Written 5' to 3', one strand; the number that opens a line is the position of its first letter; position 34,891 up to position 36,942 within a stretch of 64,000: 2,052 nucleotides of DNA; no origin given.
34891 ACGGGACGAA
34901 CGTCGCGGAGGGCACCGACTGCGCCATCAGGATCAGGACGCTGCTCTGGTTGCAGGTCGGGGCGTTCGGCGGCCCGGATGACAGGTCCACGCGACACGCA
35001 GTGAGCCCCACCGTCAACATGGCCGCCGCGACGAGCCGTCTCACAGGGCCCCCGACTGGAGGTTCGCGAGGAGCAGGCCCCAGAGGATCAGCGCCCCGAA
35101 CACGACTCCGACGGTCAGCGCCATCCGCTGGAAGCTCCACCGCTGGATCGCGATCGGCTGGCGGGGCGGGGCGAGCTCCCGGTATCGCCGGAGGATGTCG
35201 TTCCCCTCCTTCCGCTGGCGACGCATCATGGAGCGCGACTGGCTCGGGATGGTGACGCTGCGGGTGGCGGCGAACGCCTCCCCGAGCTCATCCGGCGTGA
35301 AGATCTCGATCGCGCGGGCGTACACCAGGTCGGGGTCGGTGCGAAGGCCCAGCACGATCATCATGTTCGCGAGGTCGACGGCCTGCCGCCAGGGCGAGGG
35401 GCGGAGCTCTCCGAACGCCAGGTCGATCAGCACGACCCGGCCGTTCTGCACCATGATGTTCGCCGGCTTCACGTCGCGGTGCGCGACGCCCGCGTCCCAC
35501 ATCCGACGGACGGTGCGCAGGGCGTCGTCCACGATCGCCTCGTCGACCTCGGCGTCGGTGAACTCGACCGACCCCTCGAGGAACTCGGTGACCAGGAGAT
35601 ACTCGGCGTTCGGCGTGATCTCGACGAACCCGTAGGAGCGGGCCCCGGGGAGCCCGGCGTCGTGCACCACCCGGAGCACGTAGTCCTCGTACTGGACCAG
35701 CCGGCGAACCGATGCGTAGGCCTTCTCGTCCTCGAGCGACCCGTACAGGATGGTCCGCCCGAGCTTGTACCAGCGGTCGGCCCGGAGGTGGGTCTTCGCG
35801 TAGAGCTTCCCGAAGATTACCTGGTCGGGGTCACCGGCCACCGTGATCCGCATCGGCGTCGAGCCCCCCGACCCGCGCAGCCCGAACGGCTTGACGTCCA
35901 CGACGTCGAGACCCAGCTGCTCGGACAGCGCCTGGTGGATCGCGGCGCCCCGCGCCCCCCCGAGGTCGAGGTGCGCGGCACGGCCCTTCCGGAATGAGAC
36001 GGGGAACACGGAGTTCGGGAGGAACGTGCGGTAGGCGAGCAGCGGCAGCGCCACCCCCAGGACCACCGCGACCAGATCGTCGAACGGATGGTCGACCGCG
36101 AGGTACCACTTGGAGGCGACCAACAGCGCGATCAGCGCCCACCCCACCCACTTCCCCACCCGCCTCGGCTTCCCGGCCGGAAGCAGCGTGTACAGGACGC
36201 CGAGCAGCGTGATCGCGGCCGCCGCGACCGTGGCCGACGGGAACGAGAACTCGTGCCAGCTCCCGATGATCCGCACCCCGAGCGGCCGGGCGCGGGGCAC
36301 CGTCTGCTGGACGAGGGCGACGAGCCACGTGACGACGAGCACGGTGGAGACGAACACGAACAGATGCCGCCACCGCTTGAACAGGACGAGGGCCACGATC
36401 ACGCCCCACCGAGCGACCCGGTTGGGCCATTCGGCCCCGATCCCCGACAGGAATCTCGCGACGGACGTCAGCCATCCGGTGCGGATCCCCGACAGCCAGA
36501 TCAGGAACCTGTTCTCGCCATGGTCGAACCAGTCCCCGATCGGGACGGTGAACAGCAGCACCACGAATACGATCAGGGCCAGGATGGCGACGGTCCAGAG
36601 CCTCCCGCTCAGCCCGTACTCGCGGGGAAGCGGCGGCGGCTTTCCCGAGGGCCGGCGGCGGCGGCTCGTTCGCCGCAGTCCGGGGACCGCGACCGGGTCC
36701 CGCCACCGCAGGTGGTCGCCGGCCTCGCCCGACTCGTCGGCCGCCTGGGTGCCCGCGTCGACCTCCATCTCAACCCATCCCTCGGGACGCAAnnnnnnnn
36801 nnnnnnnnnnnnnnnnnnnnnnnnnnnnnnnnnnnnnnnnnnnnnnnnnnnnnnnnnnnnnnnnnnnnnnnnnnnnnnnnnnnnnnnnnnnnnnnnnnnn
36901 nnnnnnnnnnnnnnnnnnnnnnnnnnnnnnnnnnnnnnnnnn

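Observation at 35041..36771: PAP2-like transmembrane domain with degenerate catalytic motif fused to an ePK-like kinase domain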

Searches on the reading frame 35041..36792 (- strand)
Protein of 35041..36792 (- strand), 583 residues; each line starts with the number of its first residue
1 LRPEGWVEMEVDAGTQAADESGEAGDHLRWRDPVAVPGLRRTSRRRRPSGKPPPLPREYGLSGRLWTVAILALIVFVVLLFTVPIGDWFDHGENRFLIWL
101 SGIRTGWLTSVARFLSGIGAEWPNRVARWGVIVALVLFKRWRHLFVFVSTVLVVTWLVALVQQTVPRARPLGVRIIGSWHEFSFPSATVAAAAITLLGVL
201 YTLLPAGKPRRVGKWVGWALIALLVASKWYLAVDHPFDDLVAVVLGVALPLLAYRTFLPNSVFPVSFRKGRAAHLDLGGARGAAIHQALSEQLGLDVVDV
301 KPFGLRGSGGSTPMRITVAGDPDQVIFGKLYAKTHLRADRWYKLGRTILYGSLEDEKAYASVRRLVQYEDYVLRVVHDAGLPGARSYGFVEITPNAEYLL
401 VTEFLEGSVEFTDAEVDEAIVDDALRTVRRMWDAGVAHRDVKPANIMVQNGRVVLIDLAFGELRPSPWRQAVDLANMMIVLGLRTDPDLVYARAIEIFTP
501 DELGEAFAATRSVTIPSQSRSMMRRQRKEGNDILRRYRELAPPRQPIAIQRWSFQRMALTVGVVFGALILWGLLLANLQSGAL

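Call 3: search_protein_families(library=pfam, proteins=[window:35041-36792:-], max_evalue=1)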
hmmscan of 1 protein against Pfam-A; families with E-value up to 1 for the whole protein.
window:35041-36792:- (583 aa): 8 families
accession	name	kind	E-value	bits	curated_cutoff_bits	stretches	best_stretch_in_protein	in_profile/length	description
PF06293.20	Kdo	-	1.9e-06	27.9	21.3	1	333-476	33-185/207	Lipopolysaccharide kinase (Kdo/WaaP) family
PF00069.31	Pkinase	-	2.8e-06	27.4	31.7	1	402-460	86-144/263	Protein kinase domain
PF01636.29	APH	-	0.0001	22.6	23.2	1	417-460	144-196/239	Phosphotransferase enzyme family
PF01569.27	PAP2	-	0.00043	20.5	27.2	1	142-257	4-125/130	PAP2 superfamily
PF01163.29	RIO1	-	0.0018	18.4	22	1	413-459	100-149/187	RIO domain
PF19974.5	TCAD9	-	0.016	14.8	40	1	422-459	285-322/429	Ternary complex associated domain 9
PF06176.17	WaaY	-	0.045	13.8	20.3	1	397-484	117-202/229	Lipopolysaccharide core biosynthesis protein (WaaY)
PF17667.7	Pkinase_fungal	-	0.12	11.5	24.1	1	422-459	293-337/387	Fungal protein kinase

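Call 4: search_protein_families(library=ncbifam, proteins=[window:35041-36792:-], max_evalue=1)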
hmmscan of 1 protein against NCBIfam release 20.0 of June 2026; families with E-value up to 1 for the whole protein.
window:35041-36792:- (583 aa): 20 families
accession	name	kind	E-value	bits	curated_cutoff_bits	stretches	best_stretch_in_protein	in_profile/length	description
TIGR03724.2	arch_bud32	equivalog_domain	2.8e-07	30.2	125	1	397-476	67-146/193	KEOPS complex kinase/ATPase Bud32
NF011463.0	PRK14879.1-4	equivalog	1.2e-05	24.9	188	1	398-474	93-173/237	Kae1-associated kinase Bud32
NF007174.0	PRK09605.1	equivalog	1.8e-05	23.4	447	1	403-478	416-490/535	bifunctional N(6)-L-threonylcarbamoyladenine synthase/serine/threonine protein kinase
NF038151.1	lanthi_synth_III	equivalog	4.7e-05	22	575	1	419-458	340-380/833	class III lanthionine synthetase LanKC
NF047741.1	antiphage_MADS6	equivalog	0.0001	21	460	1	388-458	272-343/612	methylation-associated defense system protein kinase MAD6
NF002475.0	PRK01723.1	equivalog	0.00011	21.3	142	1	417-471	145-202/241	3-deoxy-D-manno-octulosonic acid kinase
NF011464.0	PRK14879.1-7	equivalog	0.00019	21.2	246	1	398-475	81-163/221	Kae1-associated kinase Bud32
NF038150.1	lanthi_synth_IV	equivalog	0.0012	17.2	650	1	419-463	302-347/851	class IV lanthionine synthetase LanL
NF033483.0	PknB_PASTA_kin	equivalog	0.0017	17.5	450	1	420-454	112-147/563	Stk1 family PASTA domain-containing Ser/Thr kinase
NF011462.0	PRK14879.1-3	equivalog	0.0031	17.3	174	1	416-460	83-127/192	Kae1-associated kinase Bud32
NF007684.0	PRK10359.1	equivalog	0.0044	16.7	248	1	397-482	117-200/232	lipopolysaccharide core heptose(II) kinase RfaY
NF033442.0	BREX_PglW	equivalog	0.0063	14.2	990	1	422-451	616-645/1391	BREX system serine/threonine kinase PglW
NF041310.1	Prot_Kin_Rio1_Halo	equivalog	0.0066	15.9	480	1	426-459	203-236/273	serine/threonine-protein kinase Rio1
NF052427.1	StpK7MSMEG_1200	equivalog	0.011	14.2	900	1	412-458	105-152/601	serine/threonine protein kinase StpK7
NF052600.1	sept_pore_FraI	equivalog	0.016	15.1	225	1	125-229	7-110/216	septal nanopore formation protein FraI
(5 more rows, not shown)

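Call 5: find_homologous_proteins(query=window:35041-36792:-)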
Query window:35041-36792:- (583 aa): 7605 proteins with E <= 0.001 among 8000 candidates; the best 120 are listed.
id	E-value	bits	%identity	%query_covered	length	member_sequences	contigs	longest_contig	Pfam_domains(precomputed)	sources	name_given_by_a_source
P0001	0.0e+0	1288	100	99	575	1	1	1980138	PF06293.21,PF00069.32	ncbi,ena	-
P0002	0.0e+0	1215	93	99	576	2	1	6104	PF06293.21,PF00069.32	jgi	jgi:tRNA A-37 threonylcarbamoyl transferase component Bud32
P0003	0.0e+0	1090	82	99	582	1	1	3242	PF06293.21,PF00069.32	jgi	-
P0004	0.0e+0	1061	81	99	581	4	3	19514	-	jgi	jgi:tRNA A-37 threonylcarbamoyl transferase component Bud32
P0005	0.0e+0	1036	78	99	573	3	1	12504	PF06293.21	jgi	jgi:tRNA A-37 threonylcarbamoyl transferase component Bud32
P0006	0.0e+0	1024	80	96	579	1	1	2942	PF00069.32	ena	-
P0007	0.0e+0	1022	77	98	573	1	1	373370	PF06293.21,PF00069.32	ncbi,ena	-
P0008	6.4e-295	997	78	99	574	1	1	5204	PF06293.21,PF00069.32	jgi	jgi:Lipopolysaccharide kinase (Kdo/WaaP) family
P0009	5.5e-294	994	77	97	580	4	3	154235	PF00069.32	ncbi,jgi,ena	-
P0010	6.3e-290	981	74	99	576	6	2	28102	-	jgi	-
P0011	8.5e-290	981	76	98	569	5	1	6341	PF06293.21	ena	-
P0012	3.0e-289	979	75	98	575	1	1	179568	-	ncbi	ncbi:MAG: lipopolysaccharide kinase InaA family protein [Actinomycetota bacterium]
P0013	3.5e-288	975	74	99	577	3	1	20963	PF06293.21,PF00069.32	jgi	-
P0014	7.1e-285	964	74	99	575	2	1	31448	-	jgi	jgi:Lipopolysaccharide kinase (Kdo/WaaP) family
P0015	1.0e-284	964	74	99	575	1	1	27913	PF06293.21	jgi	jgi:tRNA A-37 threonylcarbamoyl transferase component Bud32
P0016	3.0e-275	933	71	99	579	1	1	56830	PF06293.21,PF00069.32,PF01569.28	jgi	jgi:tRNA A-37 threonylcarbamoyl transferase component Bud32/membrane-associated phospholipid phospha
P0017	1.8e-274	930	72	99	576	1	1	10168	PF06293.21,PF01569.28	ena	-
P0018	5.2e-274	928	71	99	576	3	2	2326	PF06293.21,PF00069.32,PF01569.28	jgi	jgi:tRNA A-37 threonylcarbamoyl transferase component Bud32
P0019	1.2e-263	894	70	96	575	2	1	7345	PF06293.21,PF00069.32,PF01569.28,PF01636.30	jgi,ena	jgi:tRNA A-37 threonylcarbamoyl transferase component Bud32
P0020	9.6e-239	812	65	95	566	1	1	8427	PF01569.28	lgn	-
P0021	1.1e-238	812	64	91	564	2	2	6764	PF06293.21,PF00069.32,PF01569.28,PF01636.30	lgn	-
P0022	6.5e-238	809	65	91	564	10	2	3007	PF01569.28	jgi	jgi:membrane-associated phospholipid phosphatase/tRNA A-37 threonylcarbamoyl transferase component B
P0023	2.1e-230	784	62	94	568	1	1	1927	PF01569.28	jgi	jgi:tRNA A-37 threonylcarbamoyl transferase component Bud32/membrane-associated phospholipid phospha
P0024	2.5e-230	784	63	95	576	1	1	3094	PF01569.28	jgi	jgi:tRNA A-37 threonylcarbamoyl transferase component Bud32/membrane-associated phospholipid phospha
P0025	1.6e-228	778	64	92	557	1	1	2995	PF00069.32,PF01569.28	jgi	jgi:tRNA A-37 threonylcarbamoyl transferase component Bud32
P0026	5.2e-227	773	63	95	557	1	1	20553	PF00069.32,PF01569.28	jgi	jgi:tRNA A-37 threonylcarbamoyl transferase component Bud32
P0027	2.6e-225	768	62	93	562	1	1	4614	PF00069.32,PF01569.28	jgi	jgi:tRNA A-37 threonylcarbamoyl transferase component Bud32/membrane-associated phospholipid phospha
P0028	2.4e-223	761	63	89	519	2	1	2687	PF01569.28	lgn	-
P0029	7.4e-223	760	61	94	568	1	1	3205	PF00069.32,PF01569.28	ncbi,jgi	-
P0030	5.7e-222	757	62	93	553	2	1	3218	PF00069.32,PF01569.28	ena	-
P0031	1.8e-221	755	62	93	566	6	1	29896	PF00069.32,PF01636.30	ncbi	ncbi:MAG TPA: lipopolysaccharide kinase InaA family protein [Actinomycetota bacterium]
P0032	4.6e-221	754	62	93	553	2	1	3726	PF00069.32,PF01569.28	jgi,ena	-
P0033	1.3e-219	749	58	97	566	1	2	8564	PF00069.32,PF01569.28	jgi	jgi:tRNA A-37 threonylcarbamoyl transferase component Bud32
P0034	4.6e-219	747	65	88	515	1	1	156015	PF01569.28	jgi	jgi:tRNA A-37 threonylcarbamoyl transferase component Bud32/membrane-associated phospholipid phospha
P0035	9.5e-219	746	60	95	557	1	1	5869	PF00069.32,PF01569.28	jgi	jgi:tRNA A-37 threonylcarbamoyl transferase component Bud32/membrane-associated phospholipid phospha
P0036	1.1e-218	746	59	95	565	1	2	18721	PF00069.32,PF01569.28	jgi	jgi:tRNA A-37 threonylcarbamoyl transferase component Bud32/membrane-associated phospholipid phospha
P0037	3.1e-218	744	60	95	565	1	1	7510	PF00069.32,PF01569.28,PF01163.29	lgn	-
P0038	4.3e-218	744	60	96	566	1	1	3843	PF00069.32,PF01569.28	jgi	jgi:membrane-associated phospholipid phosphatase/tRNA A-37 threonylcarbamoyl transferase component B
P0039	9.5e-218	743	60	94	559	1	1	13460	PF06293.21,PF00069.32,PF01569.28,PF01163.29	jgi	jgi:tRNA A-37 threonylcarbamoyl transferase component Bud32/membrane-associated phospholipid phospha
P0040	4.3e-217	740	60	92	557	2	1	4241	PF00069.32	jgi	jgi:tRNA A-37 threonylcarbamoyl transferase component Bud32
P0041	5.8e-217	740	64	86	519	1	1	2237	PF00069.32,PF01569.28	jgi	jgi:tRNA A-37 threonylcarbamoyl transferase component Bud32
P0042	1.6e-216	739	60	94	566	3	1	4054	PF01569.28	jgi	jgi:tRNA A-37 threonylcarbamoyl transferase component Bud32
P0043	3.1e-216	738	60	93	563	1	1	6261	PF00069.32,PF01569.28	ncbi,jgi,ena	-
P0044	3.7e-216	737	60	93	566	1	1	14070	PF00069.32,PF01569.28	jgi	jgi:membrane-associated phospholipid phosphatase/tRNA A-37 threonylcarbamoyl transferase component B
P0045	1.2e-215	736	60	95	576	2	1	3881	PF06293.21,PF00069.32,PF01569.28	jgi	-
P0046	1.7e-215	735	60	92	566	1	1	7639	PF00069.32,PF01569.28,PF01163.29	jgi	jgi:membrane-associated phospholipid phosphatase/tRNA A-37 threonylcarbamoyl transferase component B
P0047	1.1e-214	733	60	94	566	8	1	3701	PF01569.28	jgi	jgi:tRNA A-37 threonylcarbamoyl transferase component Bud32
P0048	1.2e-214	732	60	93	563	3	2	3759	PF00069.32,PF01569.28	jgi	jgi:tRNA A-37 threonylcarbamoyl transferase component Bud32/membrane-associated phospholipid phospha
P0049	2.0e-214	732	59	94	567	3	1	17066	PF00069.32,PF01569.28,PF01636.30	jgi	jgi:membrane-associated phospholipid phosphatase/tRNA A-37 threonylcarbamoyl transferase component B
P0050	2.2e-214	732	59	90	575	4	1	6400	PF00069.32,PF01569.28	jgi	jgi:tRNA A-37 threonylcarbamoyl transferase component Bud32/membrane-associated phospholipid phospha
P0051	4.6e-214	730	59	94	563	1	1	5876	PF00069.32,PF01569.28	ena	-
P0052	5.6e-214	730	60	94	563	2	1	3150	PF00069.32,PF01569.28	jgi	-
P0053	9.1e-214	729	59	94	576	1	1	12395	PF00069.32,PF01569.28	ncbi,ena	-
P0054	3.9e-212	724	58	96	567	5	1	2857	PF00069.32,PF01569.28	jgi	jgi:tRNA A-37 threonylcarbamoyl transferase component Bud32/membrane-associated phospholipid phospha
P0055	5.6e-212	724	60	93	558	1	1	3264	PF00069.32,PF01569.28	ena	-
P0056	6.5e-212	723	58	96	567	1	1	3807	PF00069.32,PF01569.28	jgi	jgi:tRNA A-37 threonylcarbamoyl transferase component Bud32/membrane-associated phospholipid phospha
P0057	1.2e-211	723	58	95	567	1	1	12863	PF00069.32,PF01569.28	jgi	jgi:tRNA A-37 threonylcarbamoyl transferase component Bud32/membrane-associated phospholipid phospha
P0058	1.3e-211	722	59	93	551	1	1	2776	PF06293.21,PF00069.32,PF01569.28,PF01163.29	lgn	-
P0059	1.6e-211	722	58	95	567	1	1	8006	PF00069.32,PF01569.28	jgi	jgi:tRNA A-37 threonylcarbamoyl transferase component Bud32/membrane-associated phospholipid phospha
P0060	2.1e-211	722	58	95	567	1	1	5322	PF00069.32,PF01569.28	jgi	jgi:tRNA A-37 threonylcarbamoyl transferase component Bud32/membrane-associated phospholipid phospha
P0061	1.6e-209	715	62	89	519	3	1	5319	PF00069.32,PF01569.28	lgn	-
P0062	4.5e-209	714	61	89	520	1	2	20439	PF00069.32,PF01636.30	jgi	jgi:tRNA A-37 threonylcarbamoyl transferase component Bud32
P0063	7.6e-209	713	62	89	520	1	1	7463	PF00069.32,PF01569.28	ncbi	ncbi:MAG TPA: phosphatase PAP2 family protein, partial [Actinomycetota bacterium]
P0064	2.1e-208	712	62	85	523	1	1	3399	PF00069.32,PF01569.28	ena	-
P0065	4.3e-207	707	60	89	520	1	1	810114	PF00069.32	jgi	jgi:tRNA A-37 threonylcarbamoyl transferase component Bud32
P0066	4.4e-207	707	58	97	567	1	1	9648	PF01569.28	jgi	jgi:membrane-associated phospholipid phosphatase/tRNA A-37 threonylcarbamoyl transferase component B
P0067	6.8e-206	704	59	92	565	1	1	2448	PF01569.28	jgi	jgi:membrane-associated phospholipid phosphatase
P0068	9.2e-206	703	59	92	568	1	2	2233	PF01569.28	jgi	jgi:membrane-associated phospholipid phosphatase/tRNA A-37 threonylcarbamoyl transferase component B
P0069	2.9e-205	701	60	88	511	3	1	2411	PF00069.32,PF01569.28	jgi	jgi:membrane-associated phospholipid phosphatase/tRNA A-37 threonylcarbamoyl transferase component B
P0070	2.6e-204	698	56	98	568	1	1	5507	PF06293.21,PF01569.28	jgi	jgi:membrane-associated phospholipid phosphatase/tRNA A-37 threonylcarbamoyl transferase component B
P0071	5.5e-204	697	60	93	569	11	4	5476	PF00069.32,PF01569.28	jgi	jgi:membrane-associated phospholipid phosphatase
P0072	7.0e-204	697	58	88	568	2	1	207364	PF06293.21,PF01569.28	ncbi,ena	-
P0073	7.9e-204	697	55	98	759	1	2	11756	PF00069.32,PF01569.28,PF01163.29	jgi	jgi:membrane-associated phospholipid phosphatase/serine/threonine-protein kinase RIO1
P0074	1.5e-203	696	59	88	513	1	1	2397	PF00069.32,PF01569.28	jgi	jgi:membrane-associated phospholipid phosphatase/tRNA A-37 threonylcarbamoyl transferase component B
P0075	3.7e-203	694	59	88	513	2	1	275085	PF00069.32,PF01569.28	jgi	jgi:tRNA A-37 threonylcarbamoyl transferase component Bud32/membrane-associated phospholipid phospha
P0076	2.0e-202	692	59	93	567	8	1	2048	PF01569.28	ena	-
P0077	4.9e-202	691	54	99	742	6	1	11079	PF00069.32,PF01569.28,PF01163.29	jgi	jgi:tRNA A-37 threonylcarbamoyl transferase component Bud32/membrane-associated phospholipid phospha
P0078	3.2e-201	688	59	89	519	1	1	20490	PF00069.32,PF01569.28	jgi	jgi:membrane-associated phospholipid phosphatase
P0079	7.2e-201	687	59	88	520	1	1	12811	PF06293.21,PF01569.28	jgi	jgi:tRNA A-37 threonylcarbamoyl transferase component Bud32/membrane-associated phospholipid phospha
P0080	4.2e-200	684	58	93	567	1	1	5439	PF01569.28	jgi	jgi:membrane-associated phospholipid phosphatase/serine/threonine-protein kinase RIO1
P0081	6.2e-200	684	55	94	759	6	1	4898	PF00069.32,PF01569.28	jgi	jgi:membrane-associated phospholipid phosphatase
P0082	7.9e-200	683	58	93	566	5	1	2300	PF01569.28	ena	-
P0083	1.6e-199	682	57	94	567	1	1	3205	PF01569.28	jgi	jgi:membrane-associated phospholipid phosphatase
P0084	1.6e-199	682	54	98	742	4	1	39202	PF00069.32,PF01569.28,PF01163.29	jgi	jgi:membrane-associated phospholipid phosphatase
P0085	2.0e-199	682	53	100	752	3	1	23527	PF00069.32,PF01569.28,PF01163.29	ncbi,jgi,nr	ncbi:MAG: glycosyltransferase 2 family protein [Actinomycetota bacterium]|jgi:tRNA A-37 threonylcarb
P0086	3.7e-199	681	59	89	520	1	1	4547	PF00069.32,PF01569.28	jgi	jgi:membrane-associated phospholipid phosphatase/tRNA A-37 threonylcarbamoyl transferase component B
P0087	6.0e-199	681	55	94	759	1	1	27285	PF00069.32,PF01569.28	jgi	jgi:tRNA A-37 threonylcarbamoyl transferase component Bud32/membrane-associated phospholipid phospha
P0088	1.4e-198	679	60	89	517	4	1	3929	PF06293.21,PF00069.32,PF01569.28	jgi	-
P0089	2.2e-198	679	60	86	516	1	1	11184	PF00069.32,PF01569.28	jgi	-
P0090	7.0e-198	677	59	87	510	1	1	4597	PF00069.32,PF01569.28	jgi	jgi:tRNA A-37 threonylcarbamoyl transferase component Bud32/membrane-associated phospholipid phospha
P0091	1.0e-197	676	53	100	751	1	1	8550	PF00069.32,PF01569.28,PF01163.29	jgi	jgi:membrane-associated phospholipid phosphatase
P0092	1.9e-197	676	58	89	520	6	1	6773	PF00069.32,PF01569.28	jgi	jgi:membrane-associated phospholipid phosphatase/tRNA A-37 threonylcarbamoyl transferase component B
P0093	1.2e-196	673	52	99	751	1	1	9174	PF00069.32,PF01569.28,PF01163.29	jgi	jgi:membrane-associated phospholipid phosphatase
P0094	1.5e-195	669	58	87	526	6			PF00069.32,PF01569.28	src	-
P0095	1.6e-195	669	59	88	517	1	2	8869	PF01569.28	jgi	jgi:membrane-associated phospholipid phosphatase/tRNA A-37 threonylcarbamoyl transferase component B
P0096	1.2e-194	666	55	92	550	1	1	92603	PF06293.21,PF01569.28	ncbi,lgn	ncbi:hypothetical protein BH24ACT26_BH24ACT26_01410 [soil metagenome]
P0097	3.7e-194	665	61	80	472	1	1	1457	PF00069.32,PF01569.28,PF01163.29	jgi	jgi:tRNA A-37 threonylcarbamoyl transferase component Bud32/membrane-associated phospholipid phospha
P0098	6.2e-194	664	54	92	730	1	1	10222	PF00069.32,PF01569.28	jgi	jgi:membrane-associated phospholipid phosphatase/tRNA A-37 threonylcarbamoyl transferase component B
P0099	1.7e-193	663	62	80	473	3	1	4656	PF00069.32,PF01569.28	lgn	-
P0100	5.0e-193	661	54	93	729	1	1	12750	PF01569.28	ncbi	ncbi:MAG: phosphatase PAP2 family protein [Actinomycetota bacterium]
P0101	1.2e-192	660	55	93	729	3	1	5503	PF01569.28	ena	-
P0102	1.8e-192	659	54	91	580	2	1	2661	PF01569.28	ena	-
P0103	4.0e-192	658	54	92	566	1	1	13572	PF06293.21,PF01569.28,PF01163.29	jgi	jgi:tRNA A-37 threonylcarbamoyl transferase component Bud32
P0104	1.1e-191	657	57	91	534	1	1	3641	PF06293.21,PF01636.30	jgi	jgi:tRNA A-37 threonylcarbamoyl transferase component Bud32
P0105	2.2e-191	656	55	94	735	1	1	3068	PF00069.32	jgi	jgi:tRNA A-37 threonylcarbamoyl transferase component Bud32/membrane-associated phospholipid phospha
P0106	5.1e-191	654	53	92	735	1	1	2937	PF01569.28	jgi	jgi:membrane-associated phospholipid phosphatase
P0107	8.7e-191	654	53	97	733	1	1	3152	PF00069.32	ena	-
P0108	1.9e-190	652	54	92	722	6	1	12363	PF06293.21,PF01569.28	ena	-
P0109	2.3e-190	652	54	94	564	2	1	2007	PF06293.21,PF00069.32,PF01569.28,PF01163.29,PF01636.30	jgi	jgi:tRNA A-37 threonylcarbamoyl transferase component Bud32/membrane-associated phospholipid phospha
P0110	3.6e-190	652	67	83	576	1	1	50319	PF06293.21,PF04069.18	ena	-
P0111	5.4e-190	651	53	93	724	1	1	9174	PF01569.28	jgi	jgi:tRNA A-37 threonylcarbamoyl transferase component Bud32/membrane-associated phospholipid phospha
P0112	2.4e-189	649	55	95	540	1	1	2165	PF00069.32,PF01569.28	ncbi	-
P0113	2.7e-189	649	53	95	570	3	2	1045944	PF01569.28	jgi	jgi:tRNA A-37 threonylcarbamoyl transferase component Bud32/membrane-associated phospholipid phospha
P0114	2.8e-189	649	53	95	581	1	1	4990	PF01569.28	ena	-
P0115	3.2e-189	648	54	93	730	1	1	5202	PF01569.28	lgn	-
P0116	6.1e-189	648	53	92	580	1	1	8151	PF06293.21,PF01569.28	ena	-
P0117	6.9e-189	647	53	97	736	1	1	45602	PF00069.32,PF01569.28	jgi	jgi:tRNA A-37 threonylcarbamoyl transferase component Bud32/membrane-associated phospholipid phospha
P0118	9.4e-189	647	53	93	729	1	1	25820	PF00069.32,PF01569.28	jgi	jgi:membrane-associated phospholipid phosphatase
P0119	9.6e-189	647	82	60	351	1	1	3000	PF06293.21,PF00069.32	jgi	jgi:tRNA A-37 threonylcarbamoyl transferase component Bud32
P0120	1.0e-188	647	53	95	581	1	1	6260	PF00069.32,PF01569.28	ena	-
